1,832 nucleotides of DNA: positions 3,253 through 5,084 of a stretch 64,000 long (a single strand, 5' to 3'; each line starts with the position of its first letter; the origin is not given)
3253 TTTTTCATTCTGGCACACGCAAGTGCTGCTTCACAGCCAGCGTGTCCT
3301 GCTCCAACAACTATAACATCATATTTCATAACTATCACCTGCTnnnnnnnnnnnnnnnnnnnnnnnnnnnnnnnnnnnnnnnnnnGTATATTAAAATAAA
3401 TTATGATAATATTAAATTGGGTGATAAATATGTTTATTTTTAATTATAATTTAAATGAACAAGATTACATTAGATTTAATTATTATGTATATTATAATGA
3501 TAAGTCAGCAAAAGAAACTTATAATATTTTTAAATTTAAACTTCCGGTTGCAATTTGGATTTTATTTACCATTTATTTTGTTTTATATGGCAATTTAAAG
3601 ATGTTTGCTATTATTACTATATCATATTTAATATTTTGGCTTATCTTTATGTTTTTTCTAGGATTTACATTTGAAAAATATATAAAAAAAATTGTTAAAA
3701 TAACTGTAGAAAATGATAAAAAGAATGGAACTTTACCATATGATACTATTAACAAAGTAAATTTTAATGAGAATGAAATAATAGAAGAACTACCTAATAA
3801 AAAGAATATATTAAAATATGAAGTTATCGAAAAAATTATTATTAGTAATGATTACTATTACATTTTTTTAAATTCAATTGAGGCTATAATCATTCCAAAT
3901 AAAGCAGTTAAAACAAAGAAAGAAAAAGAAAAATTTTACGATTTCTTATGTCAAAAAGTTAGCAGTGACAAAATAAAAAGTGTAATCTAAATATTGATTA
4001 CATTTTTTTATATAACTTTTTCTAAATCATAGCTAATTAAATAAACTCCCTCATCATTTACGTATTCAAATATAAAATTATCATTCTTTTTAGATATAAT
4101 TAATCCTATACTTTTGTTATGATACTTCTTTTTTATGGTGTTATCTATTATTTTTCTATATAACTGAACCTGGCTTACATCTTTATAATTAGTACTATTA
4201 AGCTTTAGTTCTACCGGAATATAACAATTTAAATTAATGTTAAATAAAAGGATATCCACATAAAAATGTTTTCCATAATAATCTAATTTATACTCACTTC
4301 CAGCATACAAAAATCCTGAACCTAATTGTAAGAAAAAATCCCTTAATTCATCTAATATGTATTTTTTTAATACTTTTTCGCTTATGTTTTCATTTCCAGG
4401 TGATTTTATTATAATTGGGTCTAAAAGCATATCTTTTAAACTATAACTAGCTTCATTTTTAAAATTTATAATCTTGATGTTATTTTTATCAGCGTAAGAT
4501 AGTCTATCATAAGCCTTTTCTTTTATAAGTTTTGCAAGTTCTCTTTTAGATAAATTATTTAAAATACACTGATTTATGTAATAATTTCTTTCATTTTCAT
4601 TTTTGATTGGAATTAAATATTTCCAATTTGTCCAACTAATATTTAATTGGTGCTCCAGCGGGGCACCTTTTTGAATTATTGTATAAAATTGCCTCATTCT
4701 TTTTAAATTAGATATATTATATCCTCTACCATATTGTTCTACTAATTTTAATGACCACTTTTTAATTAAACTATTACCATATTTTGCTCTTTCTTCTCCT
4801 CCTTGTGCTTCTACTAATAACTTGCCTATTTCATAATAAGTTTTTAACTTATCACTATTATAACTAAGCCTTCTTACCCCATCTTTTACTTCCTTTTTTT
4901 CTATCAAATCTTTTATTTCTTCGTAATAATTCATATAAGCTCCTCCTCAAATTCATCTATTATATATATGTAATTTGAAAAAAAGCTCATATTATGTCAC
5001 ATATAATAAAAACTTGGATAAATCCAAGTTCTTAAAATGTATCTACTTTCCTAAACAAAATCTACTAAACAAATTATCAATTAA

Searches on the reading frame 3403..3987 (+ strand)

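Call 27: search_protein_families(library=pfam, proteins=[window:3403-3987:+], max_evalue=0.01)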
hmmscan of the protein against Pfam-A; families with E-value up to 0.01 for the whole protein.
window:3403-3987:+ (195 aa): 1 family
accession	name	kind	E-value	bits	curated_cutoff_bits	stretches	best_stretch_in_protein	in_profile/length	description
PF14317.12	YcxB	-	5.5e-13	48.9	23.3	1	121-182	1-61/61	YcxB-like protein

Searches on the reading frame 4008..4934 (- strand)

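Call 27: search_protein_families(library=pfam, proteins=[window:4008-4934:-], max_evalue=0.01)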
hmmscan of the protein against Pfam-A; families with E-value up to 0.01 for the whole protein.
window:4008-4934:- (308 aa): 3 families
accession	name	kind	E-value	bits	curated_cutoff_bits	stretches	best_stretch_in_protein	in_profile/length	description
PF17761.7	DUF1016_N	-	2.1e-29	102.8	32.8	1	24-144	16-137/137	DUF1016 N-terminal domain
PF06250.17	YhcG_C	-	1.1e-27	97.2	32.5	1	181-292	16-127/157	YhcG PDDEXK nuclease domain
PF11300.13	DUF3102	-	0.004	17.8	24.4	0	49-140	51-129/129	Protein of unknown function (DUF3102)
